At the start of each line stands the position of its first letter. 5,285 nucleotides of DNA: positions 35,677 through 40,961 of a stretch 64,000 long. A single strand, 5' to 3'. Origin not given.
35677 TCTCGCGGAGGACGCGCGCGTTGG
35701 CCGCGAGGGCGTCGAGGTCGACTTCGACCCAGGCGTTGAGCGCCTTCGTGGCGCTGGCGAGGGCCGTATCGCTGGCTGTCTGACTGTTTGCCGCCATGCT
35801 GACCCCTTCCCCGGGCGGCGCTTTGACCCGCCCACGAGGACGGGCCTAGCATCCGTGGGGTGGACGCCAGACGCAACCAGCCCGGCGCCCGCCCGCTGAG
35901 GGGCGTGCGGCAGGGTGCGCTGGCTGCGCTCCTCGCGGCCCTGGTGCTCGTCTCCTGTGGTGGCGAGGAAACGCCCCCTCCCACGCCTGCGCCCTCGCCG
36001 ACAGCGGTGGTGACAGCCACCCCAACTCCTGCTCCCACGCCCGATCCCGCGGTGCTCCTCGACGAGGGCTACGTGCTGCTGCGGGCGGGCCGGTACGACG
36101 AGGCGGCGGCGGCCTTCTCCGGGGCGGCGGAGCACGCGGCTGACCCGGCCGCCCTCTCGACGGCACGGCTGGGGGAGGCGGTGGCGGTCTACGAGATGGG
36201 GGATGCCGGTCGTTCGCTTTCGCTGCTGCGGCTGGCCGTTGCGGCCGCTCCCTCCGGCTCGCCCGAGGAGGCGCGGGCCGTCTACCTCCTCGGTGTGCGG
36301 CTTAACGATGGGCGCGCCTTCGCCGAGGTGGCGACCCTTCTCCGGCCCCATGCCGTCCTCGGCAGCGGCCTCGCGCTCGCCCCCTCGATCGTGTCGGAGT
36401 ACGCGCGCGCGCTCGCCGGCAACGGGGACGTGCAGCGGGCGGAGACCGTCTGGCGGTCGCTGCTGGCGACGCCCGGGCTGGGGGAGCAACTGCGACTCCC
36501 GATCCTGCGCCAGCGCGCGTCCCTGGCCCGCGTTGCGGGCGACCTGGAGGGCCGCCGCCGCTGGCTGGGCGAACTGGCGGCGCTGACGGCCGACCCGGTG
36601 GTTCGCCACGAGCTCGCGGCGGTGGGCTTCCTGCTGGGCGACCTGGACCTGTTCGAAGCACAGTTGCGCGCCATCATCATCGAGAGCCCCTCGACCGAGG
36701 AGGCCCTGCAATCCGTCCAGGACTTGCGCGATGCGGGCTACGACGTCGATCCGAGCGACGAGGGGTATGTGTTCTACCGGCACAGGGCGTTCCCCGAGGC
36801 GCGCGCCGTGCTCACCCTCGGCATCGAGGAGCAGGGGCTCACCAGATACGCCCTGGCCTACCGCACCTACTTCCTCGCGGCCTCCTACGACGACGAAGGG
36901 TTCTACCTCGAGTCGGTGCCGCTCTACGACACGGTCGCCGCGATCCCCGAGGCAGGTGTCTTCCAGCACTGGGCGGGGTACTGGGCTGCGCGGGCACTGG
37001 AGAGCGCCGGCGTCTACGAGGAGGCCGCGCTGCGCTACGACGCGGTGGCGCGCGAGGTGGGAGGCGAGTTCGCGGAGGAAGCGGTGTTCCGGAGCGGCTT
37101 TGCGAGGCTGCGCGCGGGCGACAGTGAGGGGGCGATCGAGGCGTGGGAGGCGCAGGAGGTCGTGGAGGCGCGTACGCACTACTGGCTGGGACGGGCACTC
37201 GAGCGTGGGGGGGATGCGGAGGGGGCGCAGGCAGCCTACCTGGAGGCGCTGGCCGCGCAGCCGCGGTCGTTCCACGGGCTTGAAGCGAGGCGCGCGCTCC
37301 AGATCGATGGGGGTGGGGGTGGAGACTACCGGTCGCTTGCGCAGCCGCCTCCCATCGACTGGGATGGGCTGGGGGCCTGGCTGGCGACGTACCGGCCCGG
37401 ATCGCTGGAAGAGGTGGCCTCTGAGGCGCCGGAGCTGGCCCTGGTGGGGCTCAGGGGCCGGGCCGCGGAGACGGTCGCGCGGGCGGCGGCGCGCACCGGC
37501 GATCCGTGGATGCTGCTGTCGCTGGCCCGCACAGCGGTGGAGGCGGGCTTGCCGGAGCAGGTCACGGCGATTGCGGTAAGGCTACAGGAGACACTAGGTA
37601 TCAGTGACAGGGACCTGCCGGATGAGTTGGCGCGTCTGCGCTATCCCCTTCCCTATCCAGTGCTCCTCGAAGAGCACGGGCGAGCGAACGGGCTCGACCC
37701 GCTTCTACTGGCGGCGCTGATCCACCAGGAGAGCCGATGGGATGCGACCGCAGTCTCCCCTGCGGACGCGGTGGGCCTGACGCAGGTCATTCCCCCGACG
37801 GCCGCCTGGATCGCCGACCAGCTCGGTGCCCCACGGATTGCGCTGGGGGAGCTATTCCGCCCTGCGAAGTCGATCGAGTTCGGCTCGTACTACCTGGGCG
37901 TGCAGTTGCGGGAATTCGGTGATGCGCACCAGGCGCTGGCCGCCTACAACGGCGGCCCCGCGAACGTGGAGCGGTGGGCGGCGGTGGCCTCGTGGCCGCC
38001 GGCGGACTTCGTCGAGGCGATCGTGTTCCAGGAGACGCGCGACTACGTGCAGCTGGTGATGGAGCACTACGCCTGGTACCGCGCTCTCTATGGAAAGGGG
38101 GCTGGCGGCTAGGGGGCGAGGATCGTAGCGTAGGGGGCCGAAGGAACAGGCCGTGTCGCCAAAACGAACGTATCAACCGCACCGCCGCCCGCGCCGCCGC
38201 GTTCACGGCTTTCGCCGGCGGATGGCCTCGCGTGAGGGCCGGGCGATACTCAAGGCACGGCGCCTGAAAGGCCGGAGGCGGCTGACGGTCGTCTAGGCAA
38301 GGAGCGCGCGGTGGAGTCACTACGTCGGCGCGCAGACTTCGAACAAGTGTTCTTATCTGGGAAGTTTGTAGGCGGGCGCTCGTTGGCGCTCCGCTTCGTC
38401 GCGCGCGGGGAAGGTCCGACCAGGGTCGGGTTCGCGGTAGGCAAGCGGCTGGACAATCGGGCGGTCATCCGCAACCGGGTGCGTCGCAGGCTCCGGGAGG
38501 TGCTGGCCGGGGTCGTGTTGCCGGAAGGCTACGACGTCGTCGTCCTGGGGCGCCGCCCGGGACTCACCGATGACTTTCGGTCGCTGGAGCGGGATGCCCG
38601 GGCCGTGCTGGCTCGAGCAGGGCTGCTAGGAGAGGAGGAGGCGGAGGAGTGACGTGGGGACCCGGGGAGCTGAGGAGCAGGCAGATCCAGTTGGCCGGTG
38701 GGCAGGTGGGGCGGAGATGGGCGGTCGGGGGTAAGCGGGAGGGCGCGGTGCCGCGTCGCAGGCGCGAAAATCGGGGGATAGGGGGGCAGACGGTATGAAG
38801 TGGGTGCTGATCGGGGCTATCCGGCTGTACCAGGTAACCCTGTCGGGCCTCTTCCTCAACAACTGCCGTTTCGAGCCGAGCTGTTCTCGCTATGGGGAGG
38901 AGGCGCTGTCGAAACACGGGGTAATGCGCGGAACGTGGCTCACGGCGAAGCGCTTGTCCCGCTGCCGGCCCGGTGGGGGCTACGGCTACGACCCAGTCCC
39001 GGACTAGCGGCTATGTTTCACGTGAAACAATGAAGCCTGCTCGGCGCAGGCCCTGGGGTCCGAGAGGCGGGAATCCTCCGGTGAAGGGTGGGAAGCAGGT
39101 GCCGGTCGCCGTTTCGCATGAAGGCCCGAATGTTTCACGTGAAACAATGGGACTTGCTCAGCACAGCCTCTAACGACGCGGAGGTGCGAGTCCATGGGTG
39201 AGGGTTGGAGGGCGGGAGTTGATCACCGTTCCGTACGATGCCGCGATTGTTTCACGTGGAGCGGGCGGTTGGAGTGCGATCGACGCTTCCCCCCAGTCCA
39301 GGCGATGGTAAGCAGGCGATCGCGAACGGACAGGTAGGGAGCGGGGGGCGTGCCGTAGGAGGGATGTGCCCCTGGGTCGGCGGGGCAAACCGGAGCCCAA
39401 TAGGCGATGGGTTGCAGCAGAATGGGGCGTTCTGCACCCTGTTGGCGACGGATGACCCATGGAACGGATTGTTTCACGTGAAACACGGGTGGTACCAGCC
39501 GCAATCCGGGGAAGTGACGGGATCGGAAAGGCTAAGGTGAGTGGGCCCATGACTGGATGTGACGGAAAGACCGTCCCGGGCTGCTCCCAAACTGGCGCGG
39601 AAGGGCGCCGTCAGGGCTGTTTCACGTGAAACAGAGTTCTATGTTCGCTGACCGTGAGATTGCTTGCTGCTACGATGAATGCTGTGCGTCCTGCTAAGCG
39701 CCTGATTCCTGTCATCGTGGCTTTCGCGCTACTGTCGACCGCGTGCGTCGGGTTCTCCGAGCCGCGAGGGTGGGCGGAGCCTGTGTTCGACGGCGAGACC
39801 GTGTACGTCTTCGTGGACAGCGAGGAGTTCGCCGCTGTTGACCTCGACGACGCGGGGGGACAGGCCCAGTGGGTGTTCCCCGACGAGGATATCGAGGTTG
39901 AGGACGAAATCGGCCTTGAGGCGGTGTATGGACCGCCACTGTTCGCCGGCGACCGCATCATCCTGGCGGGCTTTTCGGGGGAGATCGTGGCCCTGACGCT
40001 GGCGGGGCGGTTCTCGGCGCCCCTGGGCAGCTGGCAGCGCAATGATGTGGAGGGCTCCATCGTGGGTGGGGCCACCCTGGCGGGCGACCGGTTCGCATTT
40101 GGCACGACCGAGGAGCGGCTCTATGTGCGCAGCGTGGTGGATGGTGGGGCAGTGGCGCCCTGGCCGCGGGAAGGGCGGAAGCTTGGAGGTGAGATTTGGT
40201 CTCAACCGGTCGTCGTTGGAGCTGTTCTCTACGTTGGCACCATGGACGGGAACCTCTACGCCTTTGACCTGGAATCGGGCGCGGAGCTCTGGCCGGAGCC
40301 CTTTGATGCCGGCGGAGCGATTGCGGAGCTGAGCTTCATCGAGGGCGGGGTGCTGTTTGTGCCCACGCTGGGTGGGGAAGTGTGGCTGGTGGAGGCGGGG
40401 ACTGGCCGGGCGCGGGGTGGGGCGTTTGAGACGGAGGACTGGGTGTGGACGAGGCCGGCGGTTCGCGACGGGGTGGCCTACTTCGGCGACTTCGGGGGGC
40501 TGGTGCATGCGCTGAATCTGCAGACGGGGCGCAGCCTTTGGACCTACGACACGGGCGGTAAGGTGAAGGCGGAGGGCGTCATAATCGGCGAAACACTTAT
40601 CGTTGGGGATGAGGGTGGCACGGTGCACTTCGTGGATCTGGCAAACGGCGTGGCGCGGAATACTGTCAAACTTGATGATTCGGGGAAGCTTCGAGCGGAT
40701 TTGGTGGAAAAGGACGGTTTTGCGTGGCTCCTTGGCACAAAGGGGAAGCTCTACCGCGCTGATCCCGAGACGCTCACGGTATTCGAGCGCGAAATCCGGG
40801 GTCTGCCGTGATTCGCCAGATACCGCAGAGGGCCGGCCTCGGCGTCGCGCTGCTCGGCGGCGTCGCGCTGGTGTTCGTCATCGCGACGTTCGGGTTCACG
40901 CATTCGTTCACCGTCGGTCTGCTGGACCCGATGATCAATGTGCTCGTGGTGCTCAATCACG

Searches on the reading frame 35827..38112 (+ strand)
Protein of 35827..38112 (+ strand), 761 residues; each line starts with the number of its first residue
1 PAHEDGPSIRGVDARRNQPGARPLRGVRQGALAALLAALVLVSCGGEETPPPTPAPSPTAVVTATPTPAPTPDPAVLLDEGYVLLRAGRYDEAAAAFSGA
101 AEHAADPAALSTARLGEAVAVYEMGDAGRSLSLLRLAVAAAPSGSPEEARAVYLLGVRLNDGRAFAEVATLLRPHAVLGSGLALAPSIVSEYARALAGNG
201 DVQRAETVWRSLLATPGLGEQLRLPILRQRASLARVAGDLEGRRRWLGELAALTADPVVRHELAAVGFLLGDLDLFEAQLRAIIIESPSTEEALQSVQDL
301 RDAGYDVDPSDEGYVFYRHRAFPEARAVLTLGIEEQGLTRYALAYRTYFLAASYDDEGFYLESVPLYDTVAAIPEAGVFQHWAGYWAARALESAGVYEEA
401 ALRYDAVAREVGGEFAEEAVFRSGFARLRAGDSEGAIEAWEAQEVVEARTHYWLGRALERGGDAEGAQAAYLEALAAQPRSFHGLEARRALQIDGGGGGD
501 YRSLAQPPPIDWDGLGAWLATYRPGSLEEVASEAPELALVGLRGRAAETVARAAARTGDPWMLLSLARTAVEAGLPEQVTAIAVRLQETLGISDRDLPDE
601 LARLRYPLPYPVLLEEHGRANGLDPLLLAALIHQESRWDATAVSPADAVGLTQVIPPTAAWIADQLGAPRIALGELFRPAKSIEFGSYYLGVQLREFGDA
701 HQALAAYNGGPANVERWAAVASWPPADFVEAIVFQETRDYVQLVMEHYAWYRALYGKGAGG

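Call 16: search_protein_families(library=pfam, proteins=[window:35827-38112:+], max_evalue=0.01)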
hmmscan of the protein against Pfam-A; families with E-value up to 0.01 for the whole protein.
window:35827-38112:+ (761 aa): 7 families
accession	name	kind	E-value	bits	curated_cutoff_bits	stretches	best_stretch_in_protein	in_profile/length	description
PF01464.25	SLT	-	4.3e-24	84.8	21.3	1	616-721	5-108/117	Transglycosylase SLT domain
PF13174.12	TPR_6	-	5.9e-07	30.2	26.3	0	452-481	4-33/33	Tetratricopeptide repeat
PF13181.12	TPR_8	-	5.6e-06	26.6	25.7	0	448-479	1-32/34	Tetratricopeptide repeat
PF07719.23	TPR_2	-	0.00014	22.1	27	1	448-480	1-33/34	Tetratricopeptide repeat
PF13428.12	TPR_14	-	0.00038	21.3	23.5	0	449-482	2-35/44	Tetratricopeptide repeat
PF13432.12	TPR_16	-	0.0032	18.3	32.7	1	78-144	1-64/65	Tetratricopeptide repeat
PF13431.12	TPR_17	-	0.0093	16.6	24.4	0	449-469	14-34/34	Tetratricopeptide repeat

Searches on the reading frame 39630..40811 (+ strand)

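Call 16: search_protein_families(library=pfam, proteins=[window:39630-40811:+], max_evalue=0.01)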
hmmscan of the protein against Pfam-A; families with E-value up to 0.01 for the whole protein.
window:39630-40811:+ (393 aa): 4 families
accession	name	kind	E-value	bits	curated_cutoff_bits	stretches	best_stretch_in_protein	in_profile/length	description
PF13570.13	Beta-prop_ACSF4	-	2.8e-21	76.7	133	3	281-384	62-167/329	Beta-alanine-activating enzyme, beta-propeller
PF13360.13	PQQ_2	-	4.3e-20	72.8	27.6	3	236-348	31-146/233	Outer membrane protein assembly factor BamB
PF01011.28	PQQ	-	1.4e-07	31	26.7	0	191-222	51-82/595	Glucose/ethanol/alcohol dehydrogenase, beta-propeller domain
PF21959.2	DUF6923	-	0.0047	17.2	27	1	323-384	101-164/234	Repeat of unknown function (DUF6923)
